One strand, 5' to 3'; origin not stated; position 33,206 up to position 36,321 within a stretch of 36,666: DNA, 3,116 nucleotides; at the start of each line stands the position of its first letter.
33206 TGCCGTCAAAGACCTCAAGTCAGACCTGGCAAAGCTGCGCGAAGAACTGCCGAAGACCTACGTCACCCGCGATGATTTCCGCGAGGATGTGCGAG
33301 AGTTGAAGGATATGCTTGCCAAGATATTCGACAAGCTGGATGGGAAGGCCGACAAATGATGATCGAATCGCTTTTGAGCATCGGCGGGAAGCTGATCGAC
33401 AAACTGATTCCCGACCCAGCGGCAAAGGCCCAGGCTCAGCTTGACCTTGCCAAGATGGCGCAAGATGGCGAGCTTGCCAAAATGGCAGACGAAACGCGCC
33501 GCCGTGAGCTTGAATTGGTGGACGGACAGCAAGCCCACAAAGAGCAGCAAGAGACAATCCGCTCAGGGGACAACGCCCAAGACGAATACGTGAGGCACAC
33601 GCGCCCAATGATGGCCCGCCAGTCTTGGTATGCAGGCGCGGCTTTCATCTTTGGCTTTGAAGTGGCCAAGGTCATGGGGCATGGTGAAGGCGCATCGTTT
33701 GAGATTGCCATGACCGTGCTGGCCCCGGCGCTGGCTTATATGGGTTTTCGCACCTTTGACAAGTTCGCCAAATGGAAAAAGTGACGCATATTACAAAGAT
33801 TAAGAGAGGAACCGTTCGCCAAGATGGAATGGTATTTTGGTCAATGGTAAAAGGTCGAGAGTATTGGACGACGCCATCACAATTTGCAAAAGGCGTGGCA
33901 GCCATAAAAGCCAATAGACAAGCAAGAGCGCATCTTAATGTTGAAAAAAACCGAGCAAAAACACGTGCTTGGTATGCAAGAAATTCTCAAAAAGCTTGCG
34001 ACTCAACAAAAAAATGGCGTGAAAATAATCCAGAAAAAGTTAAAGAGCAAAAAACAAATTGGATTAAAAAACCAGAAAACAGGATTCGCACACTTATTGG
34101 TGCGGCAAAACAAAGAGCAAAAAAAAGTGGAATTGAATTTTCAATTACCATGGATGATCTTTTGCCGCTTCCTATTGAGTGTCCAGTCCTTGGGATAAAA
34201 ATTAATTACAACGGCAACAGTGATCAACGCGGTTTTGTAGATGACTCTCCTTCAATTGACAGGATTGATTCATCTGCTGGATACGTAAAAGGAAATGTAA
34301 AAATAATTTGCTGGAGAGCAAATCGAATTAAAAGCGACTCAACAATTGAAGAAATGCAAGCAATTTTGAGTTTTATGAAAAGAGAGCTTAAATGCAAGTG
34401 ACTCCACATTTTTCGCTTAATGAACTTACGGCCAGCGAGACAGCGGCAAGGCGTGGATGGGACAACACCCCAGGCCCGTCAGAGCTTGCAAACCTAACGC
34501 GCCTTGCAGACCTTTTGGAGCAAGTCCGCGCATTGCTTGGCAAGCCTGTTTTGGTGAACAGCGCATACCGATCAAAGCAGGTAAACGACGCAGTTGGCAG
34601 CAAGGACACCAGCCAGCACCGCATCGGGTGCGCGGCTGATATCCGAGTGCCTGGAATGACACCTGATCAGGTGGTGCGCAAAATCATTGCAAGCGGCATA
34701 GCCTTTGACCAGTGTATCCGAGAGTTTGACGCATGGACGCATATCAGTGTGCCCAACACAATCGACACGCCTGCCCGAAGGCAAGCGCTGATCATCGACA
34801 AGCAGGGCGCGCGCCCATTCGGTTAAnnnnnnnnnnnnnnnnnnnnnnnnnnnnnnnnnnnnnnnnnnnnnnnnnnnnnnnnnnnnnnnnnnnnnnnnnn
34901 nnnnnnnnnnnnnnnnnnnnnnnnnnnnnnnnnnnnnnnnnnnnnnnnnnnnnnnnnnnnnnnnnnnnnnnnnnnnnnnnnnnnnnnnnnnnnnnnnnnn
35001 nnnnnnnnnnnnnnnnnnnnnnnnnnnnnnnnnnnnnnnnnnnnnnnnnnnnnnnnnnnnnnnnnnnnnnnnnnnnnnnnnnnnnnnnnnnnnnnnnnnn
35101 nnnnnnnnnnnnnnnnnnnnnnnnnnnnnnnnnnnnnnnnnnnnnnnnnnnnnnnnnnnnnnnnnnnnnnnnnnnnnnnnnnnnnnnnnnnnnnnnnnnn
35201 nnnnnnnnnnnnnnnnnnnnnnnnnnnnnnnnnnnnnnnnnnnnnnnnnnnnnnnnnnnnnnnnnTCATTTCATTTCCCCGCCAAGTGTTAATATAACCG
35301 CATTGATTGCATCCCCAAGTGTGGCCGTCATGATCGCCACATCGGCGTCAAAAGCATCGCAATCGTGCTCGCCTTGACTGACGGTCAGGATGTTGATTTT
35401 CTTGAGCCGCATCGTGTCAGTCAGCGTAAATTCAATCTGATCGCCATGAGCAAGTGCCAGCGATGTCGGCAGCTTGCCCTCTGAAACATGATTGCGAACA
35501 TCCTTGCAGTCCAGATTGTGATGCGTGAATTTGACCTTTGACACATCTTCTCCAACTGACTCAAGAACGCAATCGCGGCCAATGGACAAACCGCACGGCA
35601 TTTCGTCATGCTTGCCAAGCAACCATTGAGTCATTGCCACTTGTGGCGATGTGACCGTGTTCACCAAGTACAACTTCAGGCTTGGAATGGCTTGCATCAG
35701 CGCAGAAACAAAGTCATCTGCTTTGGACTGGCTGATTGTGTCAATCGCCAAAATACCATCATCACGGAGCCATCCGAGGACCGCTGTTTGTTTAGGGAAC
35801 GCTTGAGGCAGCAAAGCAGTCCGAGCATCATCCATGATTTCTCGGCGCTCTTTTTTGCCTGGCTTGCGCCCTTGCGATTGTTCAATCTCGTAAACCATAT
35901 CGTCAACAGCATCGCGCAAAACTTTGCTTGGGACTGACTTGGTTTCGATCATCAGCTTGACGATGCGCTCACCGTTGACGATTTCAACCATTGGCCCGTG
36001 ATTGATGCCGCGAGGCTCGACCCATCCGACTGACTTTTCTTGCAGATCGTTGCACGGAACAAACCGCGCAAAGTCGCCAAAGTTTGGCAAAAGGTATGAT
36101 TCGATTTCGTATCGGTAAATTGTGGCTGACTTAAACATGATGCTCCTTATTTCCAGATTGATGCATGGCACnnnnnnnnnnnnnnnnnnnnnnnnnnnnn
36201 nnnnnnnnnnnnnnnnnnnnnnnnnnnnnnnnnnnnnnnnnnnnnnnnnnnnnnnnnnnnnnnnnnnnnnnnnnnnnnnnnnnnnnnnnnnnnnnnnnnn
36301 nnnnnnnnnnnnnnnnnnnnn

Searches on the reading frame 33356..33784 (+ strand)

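Call 17: search_protein_families(library=phrogs, proteins=[window:33356-33784:+], max_evalue=0.01)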
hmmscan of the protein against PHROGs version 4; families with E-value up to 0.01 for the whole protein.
window:33356-33784:+ (142 aa): 3 families
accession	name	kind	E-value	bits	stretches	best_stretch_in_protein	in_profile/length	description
phrog_1544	-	unknown function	1.2e-24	88.1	1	25-139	61-181/200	-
phrog_2121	-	unknown function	7.7e-23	82.4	1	45-142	168-266/284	-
phrog_3427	-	lysis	1e-10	42.7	1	3-140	8-138/141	holin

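Call 18: search_protein_families(library=pfam, proteins=[window:33356-33784:+], max_evalue=0.01)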
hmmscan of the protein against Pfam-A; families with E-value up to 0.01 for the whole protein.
window:33356-33784:+ (142 aa): 1 family
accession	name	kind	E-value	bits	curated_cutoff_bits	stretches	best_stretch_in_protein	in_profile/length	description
PF11351.13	GTA_holin_3TM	-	4.9e-08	34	24.8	1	5-87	2-75/123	Holin of 3TMs, for gene-transfer release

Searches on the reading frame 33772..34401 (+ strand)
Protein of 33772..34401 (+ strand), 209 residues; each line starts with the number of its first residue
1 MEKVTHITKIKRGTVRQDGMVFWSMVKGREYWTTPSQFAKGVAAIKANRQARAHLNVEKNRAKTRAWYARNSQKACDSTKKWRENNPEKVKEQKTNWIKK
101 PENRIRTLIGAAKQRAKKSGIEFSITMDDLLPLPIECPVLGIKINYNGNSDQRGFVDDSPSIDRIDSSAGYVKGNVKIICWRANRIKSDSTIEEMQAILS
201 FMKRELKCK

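Call 17: search_protein_families(library=phrogs, proteins=[window:33772-34401:+], max_evalue=0.01)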
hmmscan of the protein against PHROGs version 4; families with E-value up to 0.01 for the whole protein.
window:33772-34401:+ (209 aa): 6 families
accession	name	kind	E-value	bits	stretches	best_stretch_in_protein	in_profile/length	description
phrog_3322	-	DNA, RNA and nucleotide metabolism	3.8e-34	118.9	1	69-207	21-153/162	endonuclease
phrog_1035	-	DNA, RNA and nucleotide metabolism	2.1e-19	71.4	1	58-195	77-218/271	endonuclease VII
phrog_3118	-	DNA, RNA and nucleotide metabolism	3.7e-11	44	1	113-198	22-106/287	HNH endonuclease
phrog_1400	-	moron, auxiliary metabolic gene and host takeover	8.2e-07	30.1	1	146-200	45-99/251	Srd anti-sigma factor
phrog_4592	-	moron, auxiliary metabolic gene and host takeover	0.00027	21.8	1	88-189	38-136/170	decoy of host sigma70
phrog_3377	-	DNA, RNA and nucleotide metabolism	0.0097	16.8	0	158-188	64-94/196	HNH endonuclease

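Call 18: search_protein_families(library=pfam, proteins=[window:33772-34401:+], max_evalue=0.01)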
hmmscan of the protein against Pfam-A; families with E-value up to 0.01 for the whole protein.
window:33772-34401:+ (209 aa): 0 families

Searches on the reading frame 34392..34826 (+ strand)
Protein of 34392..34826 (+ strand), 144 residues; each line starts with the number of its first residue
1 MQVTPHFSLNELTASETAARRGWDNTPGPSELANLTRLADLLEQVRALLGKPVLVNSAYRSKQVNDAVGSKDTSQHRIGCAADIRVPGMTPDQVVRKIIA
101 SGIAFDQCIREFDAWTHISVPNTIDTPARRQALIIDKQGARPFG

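Call 17: search_protein_families(library=phrogs, proteins=[window:34392-34826:+], max_evalue=0.01)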
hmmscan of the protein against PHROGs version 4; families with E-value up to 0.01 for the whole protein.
window:34392-34826:+ (144 aa): 4 families
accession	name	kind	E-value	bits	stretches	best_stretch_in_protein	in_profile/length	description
phrog_894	-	lysis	1.6e-42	146.9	1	1-123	44-164/389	endolysin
phrog_28234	-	lysis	1e-08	35.7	1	2-80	243-319/372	endolysin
phrog_17373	-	other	1.1e-08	36.1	1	37-101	40-104/224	peptidase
phrog_25247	-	other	0.00073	19.7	1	39-92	425-478/520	peptidase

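Call 18: search_protein_families(library=pfam, proteins=[window:34392-34826:+], max_evalue=0.01)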
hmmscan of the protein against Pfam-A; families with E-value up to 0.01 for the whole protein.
window:34392-34826:+ (144 aa): 2 families
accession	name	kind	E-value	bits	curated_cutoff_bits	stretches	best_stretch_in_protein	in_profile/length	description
PF08291.16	Peptidase_M15_3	-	2.7e-21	76.2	23.2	1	5-119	1-108/108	Peptidase M15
PF05951.18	Peptidase_M15_2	-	0.0074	16.5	27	1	37-93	56-119/153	Bacterial protein of unknown function (DUF882)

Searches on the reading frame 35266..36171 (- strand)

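Call 17: search_protein_families(library=phrogs, proteins=[window:35266-36171:-], max_evalue=0.01)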
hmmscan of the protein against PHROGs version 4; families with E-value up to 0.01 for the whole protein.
window:35266-36171:- (301 aa): 3 families
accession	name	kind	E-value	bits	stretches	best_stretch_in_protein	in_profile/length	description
phrog_724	-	DNA, RNA and nucleotide metabolism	5.9e-63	213.9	1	10-299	3-299/312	exonuclease recombination-associated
phrog_13439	-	unknown function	7.5e-22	78.9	1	12-184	4-179/181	-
phrog_21369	-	unknown function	3e-12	47.7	1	162-301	9-153/154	-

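Call 18: search_protein_families(library=pfam, proteins=[window:35266-36171:-], max_evalue=0.01)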
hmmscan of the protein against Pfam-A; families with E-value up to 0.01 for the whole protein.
window:35266-36171:- (301 aa): 1 family
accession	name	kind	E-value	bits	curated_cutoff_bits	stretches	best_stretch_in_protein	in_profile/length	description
PF04381.17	RdgC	-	2.7e-72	244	25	1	12-299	2-298/298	Putative exonuclease, RdgC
